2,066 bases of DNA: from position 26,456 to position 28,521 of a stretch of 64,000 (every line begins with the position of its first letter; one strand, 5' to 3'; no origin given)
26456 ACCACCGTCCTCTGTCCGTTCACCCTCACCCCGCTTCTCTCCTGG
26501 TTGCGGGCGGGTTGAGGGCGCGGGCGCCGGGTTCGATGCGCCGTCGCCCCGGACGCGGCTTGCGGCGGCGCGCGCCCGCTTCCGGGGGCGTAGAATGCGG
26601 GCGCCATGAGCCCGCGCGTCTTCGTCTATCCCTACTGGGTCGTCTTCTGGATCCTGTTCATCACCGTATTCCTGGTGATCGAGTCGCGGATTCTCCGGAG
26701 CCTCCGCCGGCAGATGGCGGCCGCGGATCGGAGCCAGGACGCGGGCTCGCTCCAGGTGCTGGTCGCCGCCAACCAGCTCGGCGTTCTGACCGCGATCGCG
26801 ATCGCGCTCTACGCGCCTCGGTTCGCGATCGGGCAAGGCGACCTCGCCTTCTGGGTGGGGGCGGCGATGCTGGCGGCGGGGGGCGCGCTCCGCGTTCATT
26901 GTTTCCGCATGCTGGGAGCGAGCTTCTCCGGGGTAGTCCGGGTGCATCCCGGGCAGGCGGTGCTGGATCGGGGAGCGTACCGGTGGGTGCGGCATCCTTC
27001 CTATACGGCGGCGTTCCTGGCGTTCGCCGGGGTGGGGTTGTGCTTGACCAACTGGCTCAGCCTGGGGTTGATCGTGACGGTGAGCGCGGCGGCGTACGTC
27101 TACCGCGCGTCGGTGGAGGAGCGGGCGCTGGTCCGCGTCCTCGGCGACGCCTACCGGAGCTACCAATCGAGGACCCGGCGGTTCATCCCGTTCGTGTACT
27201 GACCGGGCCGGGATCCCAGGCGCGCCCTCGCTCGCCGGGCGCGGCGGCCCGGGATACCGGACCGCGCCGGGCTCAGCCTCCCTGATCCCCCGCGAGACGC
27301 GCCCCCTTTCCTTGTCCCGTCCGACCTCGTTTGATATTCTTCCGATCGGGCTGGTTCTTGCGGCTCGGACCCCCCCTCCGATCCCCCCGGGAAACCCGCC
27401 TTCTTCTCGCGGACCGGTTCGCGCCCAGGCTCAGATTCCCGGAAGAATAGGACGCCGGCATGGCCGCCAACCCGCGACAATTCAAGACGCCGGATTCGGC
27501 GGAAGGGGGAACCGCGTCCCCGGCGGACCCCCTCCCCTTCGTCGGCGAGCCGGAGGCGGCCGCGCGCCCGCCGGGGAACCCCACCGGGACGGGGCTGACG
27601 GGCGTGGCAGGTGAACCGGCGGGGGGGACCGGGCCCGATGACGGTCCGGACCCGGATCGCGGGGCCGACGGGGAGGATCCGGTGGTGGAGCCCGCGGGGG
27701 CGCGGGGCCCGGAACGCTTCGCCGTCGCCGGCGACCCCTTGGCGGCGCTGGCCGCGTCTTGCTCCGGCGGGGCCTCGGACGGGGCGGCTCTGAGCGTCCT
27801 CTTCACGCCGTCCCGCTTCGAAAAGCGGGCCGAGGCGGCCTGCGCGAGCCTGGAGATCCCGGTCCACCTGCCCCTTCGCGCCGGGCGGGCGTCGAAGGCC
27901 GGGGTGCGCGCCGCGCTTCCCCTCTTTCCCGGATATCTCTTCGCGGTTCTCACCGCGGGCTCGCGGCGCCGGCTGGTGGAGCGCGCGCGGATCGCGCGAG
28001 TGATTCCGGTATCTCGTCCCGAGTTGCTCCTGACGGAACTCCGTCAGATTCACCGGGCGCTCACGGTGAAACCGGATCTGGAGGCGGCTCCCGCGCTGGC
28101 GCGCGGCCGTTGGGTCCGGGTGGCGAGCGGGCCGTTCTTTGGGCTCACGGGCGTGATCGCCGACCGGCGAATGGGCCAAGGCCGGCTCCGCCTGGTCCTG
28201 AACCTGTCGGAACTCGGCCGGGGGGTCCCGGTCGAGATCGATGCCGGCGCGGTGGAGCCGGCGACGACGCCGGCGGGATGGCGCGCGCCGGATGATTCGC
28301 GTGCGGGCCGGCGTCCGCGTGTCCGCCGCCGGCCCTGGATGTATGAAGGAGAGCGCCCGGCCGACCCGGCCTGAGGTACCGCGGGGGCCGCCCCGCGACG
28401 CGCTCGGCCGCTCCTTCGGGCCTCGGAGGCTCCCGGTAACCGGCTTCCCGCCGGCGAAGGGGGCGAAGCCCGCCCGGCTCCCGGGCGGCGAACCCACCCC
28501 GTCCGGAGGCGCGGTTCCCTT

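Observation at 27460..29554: NusG paralogue gene co-oriented directly upstream of intI and the array, a possible processive antiterminator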

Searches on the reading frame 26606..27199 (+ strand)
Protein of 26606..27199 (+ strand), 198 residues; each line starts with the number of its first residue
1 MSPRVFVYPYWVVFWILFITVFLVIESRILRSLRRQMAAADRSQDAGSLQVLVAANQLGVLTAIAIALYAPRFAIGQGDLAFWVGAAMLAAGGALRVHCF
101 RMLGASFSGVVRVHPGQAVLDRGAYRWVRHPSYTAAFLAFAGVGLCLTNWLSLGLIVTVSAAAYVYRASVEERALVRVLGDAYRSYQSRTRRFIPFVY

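Call 6: search_protein_families(library=pfam, proteins=[window:26606-27199:+], max_evalue=0.1)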
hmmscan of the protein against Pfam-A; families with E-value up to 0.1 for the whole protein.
window:26606-27199:+ (198 aa): 3 families
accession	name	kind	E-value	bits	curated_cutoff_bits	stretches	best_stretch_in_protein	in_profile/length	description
PF04140.19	ICMT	-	2.5e-12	47.5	24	1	88-176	4-94/95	Isoprenylcysteine carboxyl methyltransferase (ICMT) family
PF04191.18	PEMT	-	2.6e-12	47.5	25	1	81-181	2-104/105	Phospholipid methyltransferase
PF06966.17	DUF1295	-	0.00069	19.6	20.4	1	117-190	154-235/235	Protein of unknown function (DUF1295)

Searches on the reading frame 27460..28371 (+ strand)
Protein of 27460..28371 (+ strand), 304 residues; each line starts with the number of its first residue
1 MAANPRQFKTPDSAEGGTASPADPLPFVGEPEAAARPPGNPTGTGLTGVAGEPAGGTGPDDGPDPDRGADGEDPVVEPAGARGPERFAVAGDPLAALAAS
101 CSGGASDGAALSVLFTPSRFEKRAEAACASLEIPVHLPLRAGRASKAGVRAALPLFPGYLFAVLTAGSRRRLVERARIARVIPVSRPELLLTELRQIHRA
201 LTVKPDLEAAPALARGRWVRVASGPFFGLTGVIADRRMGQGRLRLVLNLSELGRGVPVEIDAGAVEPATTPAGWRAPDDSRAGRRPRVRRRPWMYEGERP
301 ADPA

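Call 6: search_protein_families(library=pfam, proteins=[window:27460-28371:+], max_evalue=0.1)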
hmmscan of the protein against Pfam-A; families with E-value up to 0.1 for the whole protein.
window:27460-28371:+ (304 aa): 3 families
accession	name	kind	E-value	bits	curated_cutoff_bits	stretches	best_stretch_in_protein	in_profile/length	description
PF02357.24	NusG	-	0.00014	22.8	22.2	1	113-167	5-58/93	Transcription termination factor nusG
PF00467.35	KOW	-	0.0024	18.1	22.3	1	215-235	1-21/32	KOW motif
PF11941.14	DUF3459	-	0.0029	18.4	22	1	211-271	13-71/90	Domain of unknown function (DUF3459)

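Call 7: search_protein_families(library=ncbifam, proteins=[window:27460-28371:+], max_evalue=0.1)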
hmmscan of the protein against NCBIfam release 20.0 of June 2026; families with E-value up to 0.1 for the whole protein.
window:27460-28371:+ (304 aa): 4 families
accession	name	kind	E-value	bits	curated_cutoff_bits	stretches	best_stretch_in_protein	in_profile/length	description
NF033644.1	antiterm_UpxY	subfamily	6.1e-07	29.6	100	1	113-262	3-161/164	UpxY family transcription antiterminator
TIGR00922.1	nusG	equivalog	4.1e-05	23.5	135.7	1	155-266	56-170/172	transcription termination/antitermination protein NusG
TIGR01955.1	RfaH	equivalog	5.1e-05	23.3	144.5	1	114-260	4-153/159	transcription/translation regulatory transformer protein RfaH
NF033641.1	antiterm_LoaP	exception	0.0098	16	125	1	146-256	40-157/166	antiterminator LoaP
